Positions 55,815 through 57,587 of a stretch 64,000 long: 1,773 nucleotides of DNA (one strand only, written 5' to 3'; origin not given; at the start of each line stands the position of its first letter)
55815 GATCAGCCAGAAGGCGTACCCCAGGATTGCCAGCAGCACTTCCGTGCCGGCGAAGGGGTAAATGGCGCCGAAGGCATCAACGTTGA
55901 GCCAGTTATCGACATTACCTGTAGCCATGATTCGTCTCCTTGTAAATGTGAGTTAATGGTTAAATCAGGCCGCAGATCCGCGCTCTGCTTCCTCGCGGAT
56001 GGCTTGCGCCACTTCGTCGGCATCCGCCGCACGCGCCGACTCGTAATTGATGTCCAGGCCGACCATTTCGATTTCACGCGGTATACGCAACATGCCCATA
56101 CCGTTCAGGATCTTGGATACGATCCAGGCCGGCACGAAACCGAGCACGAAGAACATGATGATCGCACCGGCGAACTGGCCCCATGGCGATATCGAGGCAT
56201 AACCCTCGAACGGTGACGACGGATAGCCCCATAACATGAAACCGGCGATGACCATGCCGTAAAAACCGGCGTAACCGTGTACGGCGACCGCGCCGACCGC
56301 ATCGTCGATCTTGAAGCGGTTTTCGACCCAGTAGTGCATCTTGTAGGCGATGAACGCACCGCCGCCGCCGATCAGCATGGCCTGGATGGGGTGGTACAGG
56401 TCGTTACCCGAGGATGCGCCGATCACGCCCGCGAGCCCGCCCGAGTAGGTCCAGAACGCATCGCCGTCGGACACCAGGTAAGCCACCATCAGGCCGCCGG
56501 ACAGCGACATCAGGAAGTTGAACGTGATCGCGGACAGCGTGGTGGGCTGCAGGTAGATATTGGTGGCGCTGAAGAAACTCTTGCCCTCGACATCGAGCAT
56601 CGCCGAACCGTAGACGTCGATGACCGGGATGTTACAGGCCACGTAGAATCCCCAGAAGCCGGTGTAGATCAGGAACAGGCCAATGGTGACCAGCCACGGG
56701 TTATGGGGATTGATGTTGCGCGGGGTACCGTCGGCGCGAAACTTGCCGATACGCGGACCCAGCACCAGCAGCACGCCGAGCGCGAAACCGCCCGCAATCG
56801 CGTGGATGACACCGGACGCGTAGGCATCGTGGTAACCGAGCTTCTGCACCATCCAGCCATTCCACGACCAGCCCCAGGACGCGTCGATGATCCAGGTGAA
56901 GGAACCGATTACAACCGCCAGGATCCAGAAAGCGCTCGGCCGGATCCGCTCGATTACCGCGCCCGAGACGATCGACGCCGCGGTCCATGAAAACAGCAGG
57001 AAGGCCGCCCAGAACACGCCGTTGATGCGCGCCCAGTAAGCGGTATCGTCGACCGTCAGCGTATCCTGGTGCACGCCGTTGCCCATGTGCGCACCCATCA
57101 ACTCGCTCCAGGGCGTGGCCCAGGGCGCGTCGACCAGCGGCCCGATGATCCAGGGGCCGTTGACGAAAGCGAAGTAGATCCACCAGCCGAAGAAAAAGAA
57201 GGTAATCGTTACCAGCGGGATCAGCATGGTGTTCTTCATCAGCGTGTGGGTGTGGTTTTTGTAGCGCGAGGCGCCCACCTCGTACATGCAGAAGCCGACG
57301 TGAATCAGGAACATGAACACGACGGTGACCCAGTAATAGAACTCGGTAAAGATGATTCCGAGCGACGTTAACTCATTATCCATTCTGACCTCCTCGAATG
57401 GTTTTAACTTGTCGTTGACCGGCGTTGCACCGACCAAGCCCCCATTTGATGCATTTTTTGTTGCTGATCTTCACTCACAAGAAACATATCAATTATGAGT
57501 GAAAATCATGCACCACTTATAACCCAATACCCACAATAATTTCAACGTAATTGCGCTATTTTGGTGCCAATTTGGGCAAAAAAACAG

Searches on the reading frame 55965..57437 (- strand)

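Call 14: search_protein_families(library=pfam, proteins=[window:55965-57437:-], max_evalue=0.001)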
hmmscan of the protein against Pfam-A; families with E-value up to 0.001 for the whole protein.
window:55965-57437:- (490 aa): 1 family
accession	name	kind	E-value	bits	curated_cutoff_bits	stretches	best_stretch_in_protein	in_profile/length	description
PF00909.26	Ammonium_transp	-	2.8e-55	188.1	23.2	1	38-464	6-392/399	Ammonium Transporter Family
